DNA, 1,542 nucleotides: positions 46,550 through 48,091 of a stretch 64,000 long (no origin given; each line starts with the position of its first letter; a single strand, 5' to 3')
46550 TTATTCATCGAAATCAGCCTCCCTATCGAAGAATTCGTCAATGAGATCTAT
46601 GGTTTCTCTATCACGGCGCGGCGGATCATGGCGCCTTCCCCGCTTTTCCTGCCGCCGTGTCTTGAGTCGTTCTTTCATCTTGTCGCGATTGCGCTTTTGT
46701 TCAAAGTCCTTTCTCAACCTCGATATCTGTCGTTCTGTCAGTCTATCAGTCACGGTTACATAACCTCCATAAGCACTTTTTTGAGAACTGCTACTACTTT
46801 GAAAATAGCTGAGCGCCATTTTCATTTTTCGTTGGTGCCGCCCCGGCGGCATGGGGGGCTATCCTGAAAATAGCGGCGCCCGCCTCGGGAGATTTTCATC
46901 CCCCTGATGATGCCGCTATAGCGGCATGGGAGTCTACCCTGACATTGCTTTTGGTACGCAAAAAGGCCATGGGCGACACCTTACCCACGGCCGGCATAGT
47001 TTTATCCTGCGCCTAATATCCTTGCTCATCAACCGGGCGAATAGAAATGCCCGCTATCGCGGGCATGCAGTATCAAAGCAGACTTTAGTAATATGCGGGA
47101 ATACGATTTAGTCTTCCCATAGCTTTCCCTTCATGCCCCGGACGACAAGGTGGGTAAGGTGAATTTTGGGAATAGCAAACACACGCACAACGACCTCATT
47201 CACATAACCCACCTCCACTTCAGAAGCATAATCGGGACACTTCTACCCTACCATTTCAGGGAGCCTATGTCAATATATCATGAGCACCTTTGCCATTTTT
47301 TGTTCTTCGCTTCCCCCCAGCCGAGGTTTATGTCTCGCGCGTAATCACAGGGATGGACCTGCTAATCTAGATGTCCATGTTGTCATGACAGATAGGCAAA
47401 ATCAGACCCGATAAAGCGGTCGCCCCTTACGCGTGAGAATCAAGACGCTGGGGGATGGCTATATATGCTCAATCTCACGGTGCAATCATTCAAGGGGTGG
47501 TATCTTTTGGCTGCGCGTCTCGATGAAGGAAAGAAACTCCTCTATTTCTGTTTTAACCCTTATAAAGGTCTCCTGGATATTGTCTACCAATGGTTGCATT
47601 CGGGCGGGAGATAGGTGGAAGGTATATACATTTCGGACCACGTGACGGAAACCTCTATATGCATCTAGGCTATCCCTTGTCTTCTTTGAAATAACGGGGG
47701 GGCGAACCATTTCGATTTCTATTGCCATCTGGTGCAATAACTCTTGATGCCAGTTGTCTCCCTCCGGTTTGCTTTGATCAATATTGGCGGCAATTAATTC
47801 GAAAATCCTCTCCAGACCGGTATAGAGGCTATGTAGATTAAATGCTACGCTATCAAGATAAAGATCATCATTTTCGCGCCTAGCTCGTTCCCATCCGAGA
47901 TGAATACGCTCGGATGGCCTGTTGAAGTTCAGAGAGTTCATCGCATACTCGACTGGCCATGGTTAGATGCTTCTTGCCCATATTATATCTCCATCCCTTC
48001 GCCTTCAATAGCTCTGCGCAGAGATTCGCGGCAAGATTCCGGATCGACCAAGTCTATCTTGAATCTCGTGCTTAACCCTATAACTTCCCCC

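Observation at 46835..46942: Family of structured intergenic repeats (GC hairpin + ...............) with at least four copies in the window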

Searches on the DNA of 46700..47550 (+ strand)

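Call 21: search_rna_families(source=window, start=46700, end=47550, threshold=evalue, max_evalue=10, show_alignments=3)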
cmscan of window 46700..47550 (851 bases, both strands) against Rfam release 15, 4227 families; matches with E-value up to 10: 5.
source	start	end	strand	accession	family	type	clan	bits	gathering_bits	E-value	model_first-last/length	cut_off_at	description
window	47041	47147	-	RF00513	Trp_leader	Cis-reg; leader;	-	21.9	41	0.08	1-100/100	no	Tryptophan operon leader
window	47043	47066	+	RF01356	CRISPR-DR28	Gene; CRISPR;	-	16.9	35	5.3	1-24/24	no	CRISPR RNA direct repeat element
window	46792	46906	+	RF00457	IRES_mnt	Cis-reg; IRES;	-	14.2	100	0.45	1-203/203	no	Mnt IRES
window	47166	47265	-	RF02207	WT1-AS_5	Gene; lncRNA;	-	13.4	80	1.9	1-79/79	no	WT1 antisense RNA conserved region 5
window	46844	46915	+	RF01390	isrG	Gene; sRNA;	-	9.9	100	3.8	130-204/279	no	isrG Hfq binding RNA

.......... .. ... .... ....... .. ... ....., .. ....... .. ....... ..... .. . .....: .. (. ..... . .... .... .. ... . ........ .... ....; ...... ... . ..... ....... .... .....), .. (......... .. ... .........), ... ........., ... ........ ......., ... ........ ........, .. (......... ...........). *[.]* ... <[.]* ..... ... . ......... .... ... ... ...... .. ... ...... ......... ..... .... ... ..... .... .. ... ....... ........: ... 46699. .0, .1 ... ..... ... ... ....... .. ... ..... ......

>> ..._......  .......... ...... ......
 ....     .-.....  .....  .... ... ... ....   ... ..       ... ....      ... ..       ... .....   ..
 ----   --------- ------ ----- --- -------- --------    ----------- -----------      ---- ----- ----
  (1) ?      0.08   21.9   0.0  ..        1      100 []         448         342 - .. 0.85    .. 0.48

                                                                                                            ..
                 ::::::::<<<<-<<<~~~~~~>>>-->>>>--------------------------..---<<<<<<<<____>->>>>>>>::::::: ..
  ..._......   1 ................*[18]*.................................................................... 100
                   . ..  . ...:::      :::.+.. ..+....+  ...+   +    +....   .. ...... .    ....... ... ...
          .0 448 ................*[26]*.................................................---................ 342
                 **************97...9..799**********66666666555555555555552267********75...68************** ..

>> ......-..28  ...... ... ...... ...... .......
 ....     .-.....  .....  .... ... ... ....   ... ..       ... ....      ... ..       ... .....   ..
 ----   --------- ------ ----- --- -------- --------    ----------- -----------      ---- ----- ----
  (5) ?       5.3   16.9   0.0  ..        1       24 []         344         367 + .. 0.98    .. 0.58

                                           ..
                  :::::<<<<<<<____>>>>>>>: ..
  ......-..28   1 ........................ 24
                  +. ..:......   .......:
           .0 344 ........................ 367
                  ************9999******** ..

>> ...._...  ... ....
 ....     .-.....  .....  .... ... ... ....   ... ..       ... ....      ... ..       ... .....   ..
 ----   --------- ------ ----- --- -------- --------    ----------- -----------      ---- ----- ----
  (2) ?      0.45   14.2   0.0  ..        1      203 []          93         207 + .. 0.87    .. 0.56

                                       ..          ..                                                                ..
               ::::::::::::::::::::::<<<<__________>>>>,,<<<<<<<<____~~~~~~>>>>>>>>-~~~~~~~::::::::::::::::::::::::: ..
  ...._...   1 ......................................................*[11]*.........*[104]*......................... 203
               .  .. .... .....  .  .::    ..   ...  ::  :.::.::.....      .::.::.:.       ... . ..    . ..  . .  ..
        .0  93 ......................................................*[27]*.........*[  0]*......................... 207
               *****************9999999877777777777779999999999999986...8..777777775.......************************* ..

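Call 45: search_dna_similar(query=window:46812-46945:+, collection=phages, mode=distant, max_evalue=0.01)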
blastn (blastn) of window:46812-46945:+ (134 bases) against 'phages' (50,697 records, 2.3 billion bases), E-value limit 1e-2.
No match.

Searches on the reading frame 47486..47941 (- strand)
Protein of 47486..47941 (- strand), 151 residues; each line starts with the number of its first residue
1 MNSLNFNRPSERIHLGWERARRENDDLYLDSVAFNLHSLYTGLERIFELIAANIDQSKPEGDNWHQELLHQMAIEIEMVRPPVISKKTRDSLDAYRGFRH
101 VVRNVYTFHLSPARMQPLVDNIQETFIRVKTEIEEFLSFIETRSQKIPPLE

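Call 33: find_encoding_contigs(protein=window:47486-47941:-, flank=6000, max_places=10)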
Protein window:47486-47941:- (151 aa): no gene with exactly this product is on record in the collection.
